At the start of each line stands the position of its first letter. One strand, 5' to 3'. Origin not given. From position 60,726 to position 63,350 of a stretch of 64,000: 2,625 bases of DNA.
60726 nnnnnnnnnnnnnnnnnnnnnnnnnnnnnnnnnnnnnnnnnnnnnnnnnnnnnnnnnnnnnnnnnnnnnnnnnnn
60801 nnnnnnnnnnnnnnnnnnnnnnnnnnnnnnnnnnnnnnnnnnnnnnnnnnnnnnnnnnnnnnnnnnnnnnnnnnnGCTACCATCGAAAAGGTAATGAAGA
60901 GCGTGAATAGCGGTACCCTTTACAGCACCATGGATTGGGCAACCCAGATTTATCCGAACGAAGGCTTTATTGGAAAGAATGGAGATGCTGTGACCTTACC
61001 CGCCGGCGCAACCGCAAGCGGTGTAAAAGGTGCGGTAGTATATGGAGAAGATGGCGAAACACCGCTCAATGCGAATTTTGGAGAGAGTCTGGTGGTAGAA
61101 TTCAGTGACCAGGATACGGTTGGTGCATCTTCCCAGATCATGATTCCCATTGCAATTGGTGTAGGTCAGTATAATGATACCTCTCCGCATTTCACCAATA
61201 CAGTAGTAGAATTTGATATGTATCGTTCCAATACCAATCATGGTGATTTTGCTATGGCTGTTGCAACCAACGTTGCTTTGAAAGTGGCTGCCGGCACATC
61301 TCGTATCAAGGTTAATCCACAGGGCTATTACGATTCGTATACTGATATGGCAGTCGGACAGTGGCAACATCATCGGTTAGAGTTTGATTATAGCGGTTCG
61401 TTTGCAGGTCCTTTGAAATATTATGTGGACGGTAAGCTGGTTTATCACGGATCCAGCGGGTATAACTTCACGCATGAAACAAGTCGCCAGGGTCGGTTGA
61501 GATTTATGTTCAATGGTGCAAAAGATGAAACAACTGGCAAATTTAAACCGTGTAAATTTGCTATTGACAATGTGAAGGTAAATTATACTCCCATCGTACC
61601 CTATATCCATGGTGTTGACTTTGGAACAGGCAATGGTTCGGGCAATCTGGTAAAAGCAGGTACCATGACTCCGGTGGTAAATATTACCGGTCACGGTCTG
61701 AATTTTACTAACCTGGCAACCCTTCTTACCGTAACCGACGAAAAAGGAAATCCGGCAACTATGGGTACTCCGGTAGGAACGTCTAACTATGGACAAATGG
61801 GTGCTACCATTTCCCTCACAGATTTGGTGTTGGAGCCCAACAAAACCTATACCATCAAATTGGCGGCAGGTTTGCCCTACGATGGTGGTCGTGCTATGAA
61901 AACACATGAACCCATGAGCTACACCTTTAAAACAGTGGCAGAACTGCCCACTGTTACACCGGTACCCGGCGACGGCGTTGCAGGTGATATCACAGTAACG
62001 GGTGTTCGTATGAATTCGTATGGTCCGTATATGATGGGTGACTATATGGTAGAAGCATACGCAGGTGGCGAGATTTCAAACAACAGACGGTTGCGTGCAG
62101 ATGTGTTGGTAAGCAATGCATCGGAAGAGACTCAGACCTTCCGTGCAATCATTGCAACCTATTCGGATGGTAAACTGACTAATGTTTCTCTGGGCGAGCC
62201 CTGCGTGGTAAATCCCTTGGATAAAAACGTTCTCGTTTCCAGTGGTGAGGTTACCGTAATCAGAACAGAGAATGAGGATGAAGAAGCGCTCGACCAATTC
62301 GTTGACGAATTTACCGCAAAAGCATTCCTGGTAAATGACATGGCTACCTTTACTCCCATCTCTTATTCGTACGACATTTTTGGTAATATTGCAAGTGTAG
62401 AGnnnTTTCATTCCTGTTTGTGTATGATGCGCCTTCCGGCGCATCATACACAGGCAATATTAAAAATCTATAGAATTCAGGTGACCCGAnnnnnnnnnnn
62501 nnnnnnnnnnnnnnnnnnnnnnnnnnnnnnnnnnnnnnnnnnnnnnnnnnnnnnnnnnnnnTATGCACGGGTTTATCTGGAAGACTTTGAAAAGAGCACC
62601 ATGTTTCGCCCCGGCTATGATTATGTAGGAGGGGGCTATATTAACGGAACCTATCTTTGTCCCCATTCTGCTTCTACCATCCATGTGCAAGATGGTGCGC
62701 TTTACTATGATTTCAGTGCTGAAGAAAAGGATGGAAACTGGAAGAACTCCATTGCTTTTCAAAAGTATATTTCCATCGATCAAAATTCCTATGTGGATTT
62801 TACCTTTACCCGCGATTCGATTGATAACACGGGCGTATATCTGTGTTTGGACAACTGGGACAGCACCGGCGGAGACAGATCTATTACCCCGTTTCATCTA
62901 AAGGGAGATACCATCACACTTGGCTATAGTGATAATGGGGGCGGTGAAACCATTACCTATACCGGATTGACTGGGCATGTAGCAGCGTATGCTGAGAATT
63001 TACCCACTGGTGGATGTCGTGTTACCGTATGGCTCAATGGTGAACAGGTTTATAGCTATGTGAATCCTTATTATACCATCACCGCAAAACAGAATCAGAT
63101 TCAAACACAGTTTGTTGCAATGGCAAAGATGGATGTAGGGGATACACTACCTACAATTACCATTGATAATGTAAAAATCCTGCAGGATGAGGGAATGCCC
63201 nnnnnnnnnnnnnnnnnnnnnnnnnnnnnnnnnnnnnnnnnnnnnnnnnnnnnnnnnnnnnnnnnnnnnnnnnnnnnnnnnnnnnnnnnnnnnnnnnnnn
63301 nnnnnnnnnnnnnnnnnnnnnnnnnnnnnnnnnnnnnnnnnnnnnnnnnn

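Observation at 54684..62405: Expanded family of LamG-like modules in two paralogous giant secreted proteins with no catalytic domain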

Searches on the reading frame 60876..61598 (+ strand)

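Call 57: search_protein_families(library=pfam, proteins=[window:60876-61598:+], max_evalue=5)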
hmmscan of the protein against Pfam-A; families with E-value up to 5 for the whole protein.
window:60876-61598:+ (241 aa): 3 families
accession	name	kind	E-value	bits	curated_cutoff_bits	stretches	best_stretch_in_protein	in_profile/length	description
PF13385.13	Laminin_G_3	-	0.00065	20.3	27.6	1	112-235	39-140/151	Concanavalin A-like lectin/glucanases superfamily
PF14099.13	Polysacc_lyase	-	0.03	14.6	29.9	1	150-195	128-177/210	Polysaccharide lyase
PF06832.18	BiPBP_C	-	0.071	13.5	26.8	1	164-209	31-75/90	Penicillin-Binding Protein C-terminus Family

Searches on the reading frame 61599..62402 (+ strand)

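Call 57: search_protein_families(library=pfam, proteins=[window:61599-62402:+], max_evalue=5)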
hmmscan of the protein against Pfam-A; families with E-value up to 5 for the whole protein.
window:61599-62402:+ (268 aa): 2 families
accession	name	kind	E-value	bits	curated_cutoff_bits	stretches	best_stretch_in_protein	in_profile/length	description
PF13205.12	Big_5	-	0.03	15.5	23.6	1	52-112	47-105/105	Bacterial Ig-like domain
PF22090.1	Gins51_C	-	0.1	12.8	27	1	134-148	13-27/48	Gins51, C-terminal domain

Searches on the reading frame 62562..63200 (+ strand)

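Call 57: search_protein_families(library=pfam, proteins=[window:62562-63200:+], max_evalue=5)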
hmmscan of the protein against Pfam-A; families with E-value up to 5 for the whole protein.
window:62562-63200:+ (213 aa): 3 families
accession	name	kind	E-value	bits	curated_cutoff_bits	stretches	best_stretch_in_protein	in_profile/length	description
PF06439.18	3keto-disac_hyd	-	0.022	15.2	26.8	1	152-206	137-186/187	3-keto-disaccharide hydrolase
PF13364.12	BetaGal_ABD2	-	0.042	15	23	1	151-184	62-87/112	Beta-galactosidase second all-beta domain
PF22515.2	DUF6996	-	0.14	12.7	27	1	169-203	21-57/71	Domain of unknown function (DUF6996)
